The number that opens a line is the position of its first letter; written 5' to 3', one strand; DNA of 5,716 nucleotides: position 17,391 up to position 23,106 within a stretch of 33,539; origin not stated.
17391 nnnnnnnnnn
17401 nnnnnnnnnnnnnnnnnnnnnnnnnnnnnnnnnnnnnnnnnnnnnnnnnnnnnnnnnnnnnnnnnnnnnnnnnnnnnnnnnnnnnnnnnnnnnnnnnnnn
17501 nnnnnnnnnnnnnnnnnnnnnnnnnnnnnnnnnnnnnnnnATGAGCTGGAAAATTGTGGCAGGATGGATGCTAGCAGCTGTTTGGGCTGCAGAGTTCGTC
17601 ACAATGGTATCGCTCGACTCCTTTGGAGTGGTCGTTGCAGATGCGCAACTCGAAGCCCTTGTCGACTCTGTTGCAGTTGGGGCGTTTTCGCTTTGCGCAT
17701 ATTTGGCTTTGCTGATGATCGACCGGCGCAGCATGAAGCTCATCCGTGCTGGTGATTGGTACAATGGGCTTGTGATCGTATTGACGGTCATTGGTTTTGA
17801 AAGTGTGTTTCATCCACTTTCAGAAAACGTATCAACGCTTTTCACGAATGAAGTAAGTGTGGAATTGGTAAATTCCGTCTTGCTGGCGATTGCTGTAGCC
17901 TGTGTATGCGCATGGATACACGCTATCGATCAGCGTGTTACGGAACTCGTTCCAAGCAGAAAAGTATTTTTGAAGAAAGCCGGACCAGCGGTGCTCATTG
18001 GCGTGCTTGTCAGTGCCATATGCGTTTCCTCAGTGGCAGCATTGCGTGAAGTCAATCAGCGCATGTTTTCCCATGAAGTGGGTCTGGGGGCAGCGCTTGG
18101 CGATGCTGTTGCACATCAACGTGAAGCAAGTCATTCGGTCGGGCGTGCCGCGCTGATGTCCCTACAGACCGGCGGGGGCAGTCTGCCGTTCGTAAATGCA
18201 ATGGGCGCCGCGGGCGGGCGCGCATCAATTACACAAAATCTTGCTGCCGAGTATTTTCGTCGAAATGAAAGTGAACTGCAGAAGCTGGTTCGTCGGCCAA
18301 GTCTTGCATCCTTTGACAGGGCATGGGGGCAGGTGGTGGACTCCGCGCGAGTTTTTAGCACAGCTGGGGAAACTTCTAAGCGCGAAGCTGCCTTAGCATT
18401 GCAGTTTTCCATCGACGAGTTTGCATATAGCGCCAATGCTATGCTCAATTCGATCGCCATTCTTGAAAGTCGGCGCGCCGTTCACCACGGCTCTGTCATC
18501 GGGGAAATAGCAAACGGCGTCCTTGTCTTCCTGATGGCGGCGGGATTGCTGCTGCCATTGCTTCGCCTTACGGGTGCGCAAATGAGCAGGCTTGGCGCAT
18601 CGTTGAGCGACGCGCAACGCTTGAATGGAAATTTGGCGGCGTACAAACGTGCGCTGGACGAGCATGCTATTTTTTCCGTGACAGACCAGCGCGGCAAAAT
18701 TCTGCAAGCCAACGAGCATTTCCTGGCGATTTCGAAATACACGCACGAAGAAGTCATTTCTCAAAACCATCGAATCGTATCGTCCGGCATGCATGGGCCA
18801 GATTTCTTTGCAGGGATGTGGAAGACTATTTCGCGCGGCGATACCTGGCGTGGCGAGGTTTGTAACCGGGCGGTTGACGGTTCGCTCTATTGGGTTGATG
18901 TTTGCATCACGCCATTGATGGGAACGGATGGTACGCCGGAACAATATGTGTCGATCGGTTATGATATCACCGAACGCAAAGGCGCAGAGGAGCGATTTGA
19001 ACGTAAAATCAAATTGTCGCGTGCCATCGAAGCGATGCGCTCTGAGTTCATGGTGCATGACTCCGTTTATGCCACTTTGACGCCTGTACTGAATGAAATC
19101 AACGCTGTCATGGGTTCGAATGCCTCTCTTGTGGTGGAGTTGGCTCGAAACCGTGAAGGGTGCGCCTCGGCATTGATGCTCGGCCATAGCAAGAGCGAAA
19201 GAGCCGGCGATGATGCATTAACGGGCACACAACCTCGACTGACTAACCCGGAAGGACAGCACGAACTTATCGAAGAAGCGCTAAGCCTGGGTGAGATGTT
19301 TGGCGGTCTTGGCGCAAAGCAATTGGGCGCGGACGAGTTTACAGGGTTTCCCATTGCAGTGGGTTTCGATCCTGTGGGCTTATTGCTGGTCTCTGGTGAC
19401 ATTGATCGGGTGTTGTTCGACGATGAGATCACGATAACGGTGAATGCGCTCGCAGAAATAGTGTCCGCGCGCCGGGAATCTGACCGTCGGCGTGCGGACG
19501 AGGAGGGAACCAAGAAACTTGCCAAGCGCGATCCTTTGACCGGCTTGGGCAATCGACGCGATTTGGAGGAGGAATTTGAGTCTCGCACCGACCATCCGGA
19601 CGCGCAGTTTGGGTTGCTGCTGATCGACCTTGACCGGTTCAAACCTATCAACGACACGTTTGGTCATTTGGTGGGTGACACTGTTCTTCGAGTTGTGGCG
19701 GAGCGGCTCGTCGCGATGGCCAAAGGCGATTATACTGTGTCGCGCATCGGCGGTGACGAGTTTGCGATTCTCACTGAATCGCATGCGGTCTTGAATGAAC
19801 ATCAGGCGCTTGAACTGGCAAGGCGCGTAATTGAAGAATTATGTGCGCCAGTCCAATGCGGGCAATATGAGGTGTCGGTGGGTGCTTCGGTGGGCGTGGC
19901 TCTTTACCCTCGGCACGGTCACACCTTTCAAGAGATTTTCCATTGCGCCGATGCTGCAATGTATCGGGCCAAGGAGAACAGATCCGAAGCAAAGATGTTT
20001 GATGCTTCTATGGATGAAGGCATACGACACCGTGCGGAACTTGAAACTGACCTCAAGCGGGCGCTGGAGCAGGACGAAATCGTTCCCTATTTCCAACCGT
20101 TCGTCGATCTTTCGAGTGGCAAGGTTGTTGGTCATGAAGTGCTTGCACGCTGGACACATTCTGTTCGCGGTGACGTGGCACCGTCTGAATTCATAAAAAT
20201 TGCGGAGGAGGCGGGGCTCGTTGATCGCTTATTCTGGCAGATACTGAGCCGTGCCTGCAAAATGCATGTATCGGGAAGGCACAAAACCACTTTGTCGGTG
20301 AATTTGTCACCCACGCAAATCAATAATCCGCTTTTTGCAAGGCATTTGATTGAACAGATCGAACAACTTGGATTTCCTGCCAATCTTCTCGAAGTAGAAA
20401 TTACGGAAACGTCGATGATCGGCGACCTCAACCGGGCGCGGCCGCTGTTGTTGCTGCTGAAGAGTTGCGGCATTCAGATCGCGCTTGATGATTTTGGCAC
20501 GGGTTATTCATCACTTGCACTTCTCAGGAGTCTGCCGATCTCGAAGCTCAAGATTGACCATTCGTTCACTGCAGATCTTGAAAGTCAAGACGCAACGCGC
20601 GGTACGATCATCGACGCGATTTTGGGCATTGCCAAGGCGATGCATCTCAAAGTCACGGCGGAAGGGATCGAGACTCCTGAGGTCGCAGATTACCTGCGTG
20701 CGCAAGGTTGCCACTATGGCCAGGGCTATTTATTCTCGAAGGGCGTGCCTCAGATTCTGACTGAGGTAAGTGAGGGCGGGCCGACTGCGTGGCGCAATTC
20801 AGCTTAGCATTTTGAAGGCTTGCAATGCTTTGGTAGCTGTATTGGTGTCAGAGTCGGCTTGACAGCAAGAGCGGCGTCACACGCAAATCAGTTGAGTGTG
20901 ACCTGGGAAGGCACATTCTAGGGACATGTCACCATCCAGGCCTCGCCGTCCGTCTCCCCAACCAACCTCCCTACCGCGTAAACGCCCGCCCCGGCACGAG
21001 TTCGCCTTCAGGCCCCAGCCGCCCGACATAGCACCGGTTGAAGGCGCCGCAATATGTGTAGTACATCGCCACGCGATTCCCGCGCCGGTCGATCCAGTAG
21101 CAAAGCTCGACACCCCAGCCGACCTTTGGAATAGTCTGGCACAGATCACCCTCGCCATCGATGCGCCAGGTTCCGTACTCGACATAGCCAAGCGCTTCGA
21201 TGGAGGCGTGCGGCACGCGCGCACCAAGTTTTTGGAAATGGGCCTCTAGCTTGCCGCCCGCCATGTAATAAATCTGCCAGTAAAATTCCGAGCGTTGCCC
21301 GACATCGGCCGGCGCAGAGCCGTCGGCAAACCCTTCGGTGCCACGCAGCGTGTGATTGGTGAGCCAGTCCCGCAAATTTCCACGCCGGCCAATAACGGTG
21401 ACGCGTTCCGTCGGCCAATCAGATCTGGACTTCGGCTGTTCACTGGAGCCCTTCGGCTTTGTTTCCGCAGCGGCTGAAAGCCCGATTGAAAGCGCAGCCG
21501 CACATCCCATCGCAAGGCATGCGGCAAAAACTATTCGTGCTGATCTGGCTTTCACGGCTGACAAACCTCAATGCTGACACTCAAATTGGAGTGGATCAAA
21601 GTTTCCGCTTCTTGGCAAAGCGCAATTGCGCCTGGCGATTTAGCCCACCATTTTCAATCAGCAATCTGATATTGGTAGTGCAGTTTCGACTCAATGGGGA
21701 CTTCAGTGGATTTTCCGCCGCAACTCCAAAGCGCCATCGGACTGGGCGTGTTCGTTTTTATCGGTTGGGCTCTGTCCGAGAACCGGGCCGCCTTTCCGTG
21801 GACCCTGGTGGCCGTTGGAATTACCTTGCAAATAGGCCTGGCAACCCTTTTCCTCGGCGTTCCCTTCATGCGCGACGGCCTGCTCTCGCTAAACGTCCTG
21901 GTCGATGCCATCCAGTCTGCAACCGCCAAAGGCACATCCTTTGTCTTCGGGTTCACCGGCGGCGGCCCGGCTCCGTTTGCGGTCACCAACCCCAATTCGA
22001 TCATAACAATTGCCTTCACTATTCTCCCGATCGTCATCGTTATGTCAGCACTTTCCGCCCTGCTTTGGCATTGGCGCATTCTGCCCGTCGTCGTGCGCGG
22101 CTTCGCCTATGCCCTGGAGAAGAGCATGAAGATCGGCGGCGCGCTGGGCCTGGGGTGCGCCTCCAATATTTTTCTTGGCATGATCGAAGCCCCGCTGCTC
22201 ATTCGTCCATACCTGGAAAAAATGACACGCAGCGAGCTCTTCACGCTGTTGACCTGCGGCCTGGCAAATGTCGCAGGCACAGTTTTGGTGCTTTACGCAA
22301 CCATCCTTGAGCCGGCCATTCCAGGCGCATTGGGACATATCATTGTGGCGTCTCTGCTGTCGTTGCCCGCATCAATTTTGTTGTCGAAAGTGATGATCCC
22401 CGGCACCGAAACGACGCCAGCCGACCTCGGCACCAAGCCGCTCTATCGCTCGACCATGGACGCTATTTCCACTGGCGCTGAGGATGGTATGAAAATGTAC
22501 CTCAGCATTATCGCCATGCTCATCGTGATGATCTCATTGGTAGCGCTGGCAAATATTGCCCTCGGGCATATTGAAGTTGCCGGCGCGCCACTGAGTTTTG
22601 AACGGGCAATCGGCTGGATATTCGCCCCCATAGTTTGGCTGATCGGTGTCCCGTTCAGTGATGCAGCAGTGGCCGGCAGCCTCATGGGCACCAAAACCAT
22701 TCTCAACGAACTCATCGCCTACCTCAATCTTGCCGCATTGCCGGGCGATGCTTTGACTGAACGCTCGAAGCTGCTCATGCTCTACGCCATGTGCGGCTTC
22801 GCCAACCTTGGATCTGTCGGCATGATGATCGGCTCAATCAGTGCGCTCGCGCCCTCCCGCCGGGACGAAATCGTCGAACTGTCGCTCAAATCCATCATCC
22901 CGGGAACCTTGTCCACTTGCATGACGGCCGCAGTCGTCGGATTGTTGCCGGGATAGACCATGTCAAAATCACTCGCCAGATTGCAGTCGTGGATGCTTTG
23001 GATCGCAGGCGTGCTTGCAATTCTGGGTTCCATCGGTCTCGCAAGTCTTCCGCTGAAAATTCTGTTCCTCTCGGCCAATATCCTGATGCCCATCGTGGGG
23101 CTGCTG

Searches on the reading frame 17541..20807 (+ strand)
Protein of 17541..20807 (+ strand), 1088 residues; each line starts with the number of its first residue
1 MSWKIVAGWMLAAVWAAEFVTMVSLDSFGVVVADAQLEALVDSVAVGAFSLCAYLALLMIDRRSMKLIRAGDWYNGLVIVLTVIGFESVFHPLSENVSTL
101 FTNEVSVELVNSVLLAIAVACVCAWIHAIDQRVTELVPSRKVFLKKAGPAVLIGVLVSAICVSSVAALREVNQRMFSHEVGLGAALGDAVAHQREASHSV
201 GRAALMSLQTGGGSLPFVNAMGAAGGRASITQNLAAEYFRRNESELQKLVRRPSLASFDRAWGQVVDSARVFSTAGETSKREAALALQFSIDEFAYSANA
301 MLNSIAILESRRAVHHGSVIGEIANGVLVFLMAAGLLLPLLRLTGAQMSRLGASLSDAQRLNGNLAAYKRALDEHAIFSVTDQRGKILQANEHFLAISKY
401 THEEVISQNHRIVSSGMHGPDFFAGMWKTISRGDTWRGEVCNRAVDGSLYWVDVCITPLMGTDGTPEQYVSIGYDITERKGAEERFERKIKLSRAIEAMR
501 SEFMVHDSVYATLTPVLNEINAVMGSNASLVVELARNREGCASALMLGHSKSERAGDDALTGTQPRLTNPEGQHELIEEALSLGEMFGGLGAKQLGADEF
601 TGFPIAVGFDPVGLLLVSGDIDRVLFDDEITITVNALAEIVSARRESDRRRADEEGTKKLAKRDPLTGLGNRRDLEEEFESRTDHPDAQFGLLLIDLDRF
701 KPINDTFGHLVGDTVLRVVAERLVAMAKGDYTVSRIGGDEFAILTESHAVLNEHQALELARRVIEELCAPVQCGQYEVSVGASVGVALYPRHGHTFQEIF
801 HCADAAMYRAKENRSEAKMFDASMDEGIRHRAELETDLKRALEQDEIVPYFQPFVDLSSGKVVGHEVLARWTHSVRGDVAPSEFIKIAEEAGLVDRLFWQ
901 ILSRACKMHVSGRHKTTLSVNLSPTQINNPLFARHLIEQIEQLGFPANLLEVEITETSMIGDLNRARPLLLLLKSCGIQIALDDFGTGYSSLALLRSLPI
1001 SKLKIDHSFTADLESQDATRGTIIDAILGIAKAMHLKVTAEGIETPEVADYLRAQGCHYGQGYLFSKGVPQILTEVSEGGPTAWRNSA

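Call 9: search_protein_families(library=pfam, proteins=[window:17541-20807:+], max_evalue=0.01)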
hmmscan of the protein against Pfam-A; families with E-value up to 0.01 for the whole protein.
window:17541-20807:+ (1088 aa): 6 families
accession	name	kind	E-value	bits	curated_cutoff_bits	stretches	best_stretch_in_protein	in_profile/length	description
PF00563.25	EAL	-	2.3e-66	224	31.3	1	837-1067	3-235/236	EAL domain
PF00990.26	GGDEF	-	7.4e-40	136.8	23.8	1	661-815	1-159/161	Diguanylate cyclase, GGDEF domain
PF13426.13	PAS_9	-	4.7e-13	49.7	27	1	376-478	3-103/103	PAS domain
PF08448.16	PAS_4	-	1e-07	32.6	23.1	1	379-480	9-109/110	PAS fold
PF08447.18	PAS_3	-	4.7e-06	27.2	25.6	1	388-472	2-88/89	PAS fold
PF00989.32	PAS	-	5.1e-06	26.9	22.6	1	377-476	13-113/113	PAS fold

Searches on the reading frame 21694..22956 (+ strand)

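Call 73: search_protein_families(library=pfam, proteins=[window:21694-22956:+], max_evalue=0.00001)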
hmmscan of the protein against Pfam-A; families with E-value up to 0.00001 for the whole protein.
window:21694-22956:+ (420 aa): 3 families
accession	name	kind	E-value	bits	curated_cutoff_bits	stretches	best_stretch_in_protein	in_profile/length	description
PF07662.18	Nucleos_tra2_C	-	1.3e-64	218.2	32.3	1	215-416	1-213/213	Na+ dependent nucleoside transporter C-terminus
PF01773.25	Nucleos_tra2_N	-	2.2e-18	67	27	1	15-86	1-72/74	Na+ dependent nucleoside transporter N-terminus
PF07670.19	Gate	-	1.2e-12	48.7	29.6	1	108-206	2-102/104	Nucleoside recognition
